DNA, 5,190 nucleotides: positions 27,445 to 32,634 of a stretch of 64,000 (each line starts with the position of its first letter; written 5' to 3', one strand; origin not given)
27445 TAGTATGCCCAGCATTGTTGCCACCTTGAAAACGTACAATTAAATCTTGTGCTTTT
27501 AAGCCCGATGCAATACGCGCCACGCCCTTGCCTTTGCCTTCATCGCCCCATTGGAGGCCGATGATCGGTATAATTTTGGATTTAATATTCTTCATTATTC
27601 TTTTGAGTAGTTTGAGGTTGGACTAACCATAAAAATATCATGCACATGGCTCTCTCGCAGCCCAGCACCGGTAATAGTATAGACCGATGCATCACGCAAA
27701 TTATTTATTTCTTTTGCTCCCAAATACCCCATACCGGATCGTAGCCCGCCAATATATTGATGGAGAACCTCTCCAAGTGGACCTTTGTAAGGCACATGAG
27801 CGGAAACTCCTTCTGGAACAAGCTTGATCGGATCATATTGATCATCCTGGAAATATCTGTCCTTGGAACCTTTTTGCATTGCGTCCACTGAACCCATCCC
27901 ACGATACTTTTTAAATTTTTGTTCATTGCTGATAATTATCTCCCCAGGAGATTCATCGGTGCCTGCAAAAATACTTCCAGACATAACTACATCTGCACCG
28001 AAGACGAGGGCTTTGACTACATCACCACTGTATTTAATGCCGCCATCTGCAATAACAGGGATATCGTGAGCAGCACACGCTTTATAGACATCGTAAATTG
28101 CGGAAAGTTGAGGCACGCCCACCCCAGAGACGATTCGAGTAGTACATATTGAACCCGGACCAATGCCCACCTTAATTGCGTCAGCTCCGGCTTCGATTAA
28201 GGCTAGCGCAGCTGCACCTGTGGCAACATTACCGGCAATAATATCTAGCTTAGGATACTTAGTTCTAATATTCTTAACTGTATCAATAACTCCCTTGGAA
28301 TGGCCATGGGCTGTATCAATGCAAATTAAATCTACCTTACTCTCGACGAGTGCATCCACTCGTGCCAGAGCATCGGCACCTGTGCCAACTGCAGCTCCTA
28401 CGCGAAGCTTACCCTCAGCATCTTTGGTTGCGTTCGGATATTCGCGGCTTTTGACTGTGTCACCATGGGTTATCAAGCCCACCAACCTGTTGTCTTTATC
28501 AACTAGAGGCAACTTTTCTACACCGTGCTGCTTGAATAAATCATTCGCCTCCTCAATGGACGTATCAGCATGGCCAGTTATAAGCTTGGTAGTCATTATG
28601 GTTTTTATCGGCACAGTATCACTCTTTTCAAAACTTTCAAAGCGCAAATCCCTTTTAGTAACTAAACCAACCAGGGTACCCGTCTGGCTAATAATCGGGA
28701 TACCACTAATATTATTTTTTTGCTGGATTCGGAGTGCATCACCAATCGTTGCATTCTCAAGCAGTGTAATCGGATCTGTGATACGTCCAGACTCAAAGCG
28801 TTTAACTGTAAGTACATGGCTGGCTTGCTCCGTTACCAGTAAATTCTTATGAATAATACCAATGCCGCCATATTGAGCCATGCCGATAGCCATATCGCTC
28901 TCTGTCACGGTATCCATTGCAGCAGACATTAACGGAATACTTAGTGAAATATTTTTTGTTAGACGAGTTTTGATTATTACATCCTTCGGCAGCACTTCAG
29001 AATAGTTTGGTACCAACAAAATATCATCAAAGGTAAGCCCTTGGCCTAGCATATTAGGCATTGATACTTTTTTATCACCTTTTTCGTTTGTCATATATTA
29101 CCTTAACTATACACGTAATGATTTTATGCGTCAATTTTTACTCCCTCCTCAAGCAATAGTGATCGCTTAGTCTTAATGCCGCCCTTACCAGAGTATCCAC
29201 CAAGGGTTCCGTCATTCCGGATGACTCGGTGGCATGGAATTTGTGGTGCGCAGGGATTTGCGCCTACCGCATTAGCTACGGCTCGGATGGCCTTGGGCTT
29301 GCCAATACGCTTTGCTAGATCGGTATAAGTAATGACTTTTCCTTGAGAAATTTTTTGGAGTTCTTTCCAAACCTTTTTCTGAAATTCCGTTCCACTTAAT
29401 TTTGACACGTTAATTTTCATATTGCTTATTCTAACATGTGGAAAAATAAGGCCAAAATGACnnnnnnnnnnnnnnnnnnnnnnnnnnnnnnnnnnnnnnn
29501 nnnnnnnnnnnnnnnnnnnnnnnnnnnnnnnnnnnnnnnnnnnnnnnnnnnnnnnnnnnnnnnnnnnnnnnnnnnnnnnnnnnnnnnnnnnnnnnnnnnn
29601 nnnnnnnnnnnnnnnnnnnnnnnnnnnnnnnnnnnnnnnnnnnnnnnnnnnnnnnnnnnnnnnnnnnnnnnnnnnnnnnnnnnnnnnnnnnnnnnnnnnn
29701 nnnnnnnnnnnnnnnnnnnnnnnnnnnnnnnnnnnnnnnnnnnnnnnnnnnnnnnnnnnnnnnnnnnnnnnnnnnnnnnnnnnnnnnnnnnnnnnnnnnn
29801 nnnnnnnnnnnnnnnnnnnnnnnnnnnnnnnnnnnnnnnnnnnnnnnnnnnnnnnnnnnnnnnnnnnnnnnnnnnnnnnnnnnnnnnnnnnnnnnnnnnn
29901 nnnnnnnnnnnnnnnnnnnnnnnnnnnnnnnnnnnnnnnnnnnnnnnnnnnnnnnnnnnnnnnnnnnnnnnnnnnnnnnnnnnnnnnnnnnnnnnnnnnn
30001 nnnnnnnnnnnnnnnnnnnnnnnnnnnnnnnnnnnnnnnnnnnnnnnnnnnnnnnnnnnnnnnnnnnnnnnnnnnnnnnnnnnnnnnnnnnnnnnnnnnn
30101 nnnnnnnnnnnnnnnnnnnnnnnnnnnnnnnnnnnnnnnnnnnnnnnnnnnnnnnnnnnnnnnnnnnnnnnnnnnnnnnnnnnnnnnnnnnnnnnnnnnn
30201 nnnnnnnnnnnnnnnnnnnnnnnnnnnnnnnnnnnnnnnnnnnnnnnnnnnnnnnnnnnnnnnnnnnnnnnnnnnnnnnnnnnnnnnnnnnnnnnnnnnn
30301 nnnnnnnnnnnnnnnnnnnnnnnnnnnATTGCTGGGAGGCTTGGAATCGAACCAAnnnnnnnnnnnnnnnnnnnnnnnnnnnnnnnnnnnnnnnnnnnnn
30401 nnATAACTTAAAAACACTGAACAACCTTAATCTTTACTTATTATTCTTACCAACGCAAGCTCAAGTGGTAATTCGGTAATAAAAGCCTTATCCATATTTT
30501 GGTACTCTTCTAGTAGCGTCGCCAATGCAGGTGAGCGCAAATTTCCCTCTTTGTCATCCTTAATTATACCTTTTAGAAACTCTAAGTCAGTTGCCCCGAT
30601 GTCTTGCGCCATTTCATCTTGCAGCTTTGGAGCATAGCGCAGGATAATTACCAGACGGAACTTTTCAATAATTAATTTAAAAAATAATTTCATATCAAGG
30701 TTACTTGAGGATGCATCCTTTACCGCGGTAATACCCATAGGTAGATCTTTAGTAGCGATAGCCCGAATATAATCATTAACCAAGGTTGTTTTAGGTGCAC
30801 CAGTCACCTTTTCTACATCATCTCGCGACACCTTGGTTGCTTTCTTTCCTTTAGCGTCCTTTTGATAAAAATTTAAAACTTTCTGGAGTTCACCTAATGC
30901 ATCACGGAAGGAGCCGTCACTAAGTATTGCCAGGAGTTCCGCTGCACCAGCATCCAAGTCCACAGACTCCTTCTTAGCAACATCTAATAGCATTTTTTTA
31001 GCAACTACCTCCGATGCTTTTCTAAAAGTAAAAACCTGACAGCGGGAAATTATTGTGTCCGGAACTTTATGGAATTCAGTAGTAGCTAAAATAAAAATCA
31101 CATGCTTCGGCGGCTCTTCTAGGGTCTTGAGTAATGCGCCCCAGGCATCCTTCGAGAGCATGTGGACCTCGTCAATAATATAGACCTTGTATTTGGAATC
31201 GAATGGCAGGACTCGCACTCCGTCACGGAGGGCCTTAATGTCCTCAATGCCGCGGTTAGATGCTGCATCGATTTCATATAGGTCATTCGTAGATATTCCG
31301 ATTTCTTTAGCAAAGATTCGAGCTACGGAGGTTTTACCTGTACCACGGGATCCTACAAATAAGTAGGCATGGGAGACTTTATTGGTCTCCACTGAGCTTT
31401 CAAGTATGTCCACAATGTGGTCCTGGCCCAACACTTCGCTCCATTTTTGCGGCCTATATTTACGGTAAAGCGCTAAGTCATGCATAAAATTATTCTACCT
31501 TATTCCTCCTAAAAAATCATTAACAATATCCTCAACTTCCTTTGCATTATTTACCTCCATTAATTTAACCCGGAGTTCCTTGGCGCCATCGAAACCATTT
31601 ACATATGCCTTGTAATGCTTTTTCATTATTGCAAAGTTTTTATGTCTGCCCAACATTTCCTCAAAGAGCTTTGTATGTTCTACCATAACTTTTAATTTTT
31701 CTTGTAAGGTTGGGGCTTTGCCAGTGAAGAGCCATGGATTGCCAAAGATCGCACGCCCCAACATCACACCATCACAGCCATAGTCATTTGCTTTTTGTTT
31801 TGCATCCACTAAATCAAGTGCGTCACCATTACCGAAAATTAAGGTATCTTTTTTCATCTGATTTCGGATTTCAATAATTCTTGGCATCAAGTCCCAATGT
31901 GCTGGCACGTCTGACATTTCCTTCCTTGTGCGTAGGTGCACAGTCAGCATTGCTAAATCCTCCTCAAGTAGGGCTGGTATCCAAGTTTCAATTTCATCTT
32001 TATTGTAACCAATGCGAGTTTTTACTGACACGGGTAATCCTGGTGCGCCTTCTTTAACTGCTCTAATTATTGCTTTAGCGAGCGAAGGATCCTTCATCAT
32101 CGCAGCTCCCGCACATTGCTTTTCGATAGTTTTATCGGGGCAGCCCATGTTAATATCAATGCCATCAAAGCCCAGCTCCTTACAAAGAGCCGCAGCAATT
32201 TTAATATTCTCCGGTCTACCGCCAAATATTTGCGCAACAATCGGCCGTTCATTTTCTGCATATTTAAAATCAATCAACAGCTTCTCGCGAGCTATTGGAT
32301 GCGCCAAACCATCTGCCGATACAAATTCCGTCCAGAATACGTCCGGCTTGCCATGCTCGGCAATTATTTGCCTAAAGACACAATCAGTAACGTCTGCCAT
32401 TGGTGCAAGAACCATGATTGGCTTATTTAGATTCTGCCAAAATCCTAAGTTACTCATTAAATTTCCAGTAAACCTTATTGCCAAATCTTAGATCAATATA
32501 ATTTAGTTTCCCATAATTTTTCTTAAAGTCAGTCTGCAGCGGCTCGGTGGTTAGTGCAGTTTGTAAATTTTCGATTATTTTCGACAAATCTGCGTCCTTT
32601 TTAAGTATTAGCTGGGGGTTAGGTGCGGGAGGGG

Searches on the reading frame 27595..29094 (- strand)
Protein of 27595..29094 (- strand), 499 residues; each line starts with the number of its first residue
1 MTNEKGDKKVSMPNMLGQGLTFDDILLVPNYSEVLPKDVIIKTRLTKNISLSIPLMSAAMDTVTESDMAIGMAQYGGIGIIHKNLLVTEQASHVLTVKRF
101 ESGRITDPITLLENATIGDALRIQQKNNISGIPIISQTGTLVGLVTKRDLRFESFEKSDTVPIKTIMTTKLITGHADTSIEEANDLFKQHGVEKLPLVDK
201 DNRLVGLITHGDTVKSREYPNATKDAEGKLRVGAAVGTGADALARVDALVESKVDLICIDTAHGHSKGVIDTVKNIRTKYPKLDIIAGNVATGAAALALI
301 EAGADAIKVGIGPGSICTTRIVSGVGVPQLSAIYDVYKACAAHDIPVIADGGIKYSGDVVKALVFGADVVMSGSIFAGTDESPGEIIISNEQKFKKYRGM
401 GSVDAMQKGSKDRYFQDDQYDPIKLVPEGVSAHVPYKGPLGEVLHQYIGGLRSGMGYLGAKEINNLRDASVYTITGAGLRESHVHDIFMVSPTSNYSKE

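Call 49: search_protein_families(library=pfam, proteins=[window:27595-29094:-], max_evalue=0.0001)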
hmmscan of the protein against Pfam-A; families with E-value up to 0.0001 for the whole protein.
window:27595-29094:- (499 aa): 4 families
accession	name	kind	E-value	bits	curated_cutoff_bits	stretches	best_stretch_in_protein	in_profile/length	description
PF00478.31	IMPDH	-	9.4e-157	521.8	25.6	1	19-485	1-345/345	IMP dehydrogenase / GMP reductase domain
PF00571.33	CBS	-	7.1e-24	84.3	24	2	163-212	1-50/57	CBS domain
PF03060.21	NMO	-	2.7e-09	37.3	28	1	253-389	105-238/331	Nitronate monooxygenase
PF01070.24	FMN_dh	-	5.8e-08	32.6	24.9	1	271-376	208-305/350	FMN-dependent dehydrogenase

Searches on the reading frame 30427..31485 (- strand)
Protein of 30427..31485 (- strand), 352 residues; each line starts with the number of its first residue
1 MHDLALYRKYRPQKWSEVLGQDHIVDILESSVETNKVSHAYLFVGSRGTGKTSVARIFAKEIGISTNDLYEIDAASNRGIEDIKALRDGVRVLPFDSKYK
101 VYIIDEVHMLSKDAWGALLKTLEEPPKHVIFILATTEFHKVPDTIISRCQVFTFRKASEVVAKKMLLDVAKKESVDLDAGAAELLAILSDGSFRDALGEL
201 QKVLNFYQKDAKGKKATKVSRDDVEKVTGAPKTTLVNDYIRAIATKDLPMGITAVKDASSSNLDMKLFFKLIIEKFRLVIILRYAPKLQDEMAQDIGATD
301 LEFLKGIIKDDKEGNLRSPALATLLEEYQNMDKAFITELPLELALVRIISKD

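Call 49: search_protein_families(library=pfam, proteins=[window:30427-31485:-], max_evalue=0.0001)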
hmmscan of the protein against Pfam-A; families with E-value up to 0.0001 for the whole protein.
window:30427-31485:- (352 aa): 7 families
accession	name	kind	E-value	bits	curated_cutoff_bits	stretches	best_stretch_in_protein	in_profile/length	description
PF13177.12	DNA_pol3_delta2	-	1.9e-32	112.9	27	2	77-156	80-159/161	DNA polymerase III, delta subunit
PF00004.35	AAA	-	1.4e-13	51.8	21.2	1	42-152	2-126/131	ATPase family associated with various cellular activities (AAA)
PF05496.18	RuvB_N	-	1.3e-07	31.9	27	1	11-124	2-110/159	Holliday junction DNA helicase RuvB P-loop domain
PF13479.12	AAA_24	-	1.1e-05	25.8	27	0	42-118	6-84/195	AAA domain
PF13401.12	AAA_22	-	2.4e-05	25.1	27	0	100-136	86-123/130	AAA domain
PF13173.12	AAA_14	-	5.3e-05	23.7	27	0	39-130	3-92/129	AAA domain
PF12775.13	AAA_7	-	8e-05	22.7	25.8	0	37-117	32-119/181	P-loop containing dynein motor region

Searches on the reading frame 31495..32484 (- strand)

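Call 49: search_protein_families(library=pfam, proteins=[window:31495-32484:-], max_evalue=0.0001)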
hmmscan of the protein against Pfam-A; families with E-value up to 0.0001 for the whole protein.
window:31495-32484:- (329 aa): 1 family
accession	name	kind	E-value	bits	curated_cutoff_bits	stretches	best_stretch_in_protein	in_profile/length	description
PF01207.24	Dus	-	5e-64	216.8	20.4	1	26-321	2-302/311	Dihydrouridine synthase (Dus)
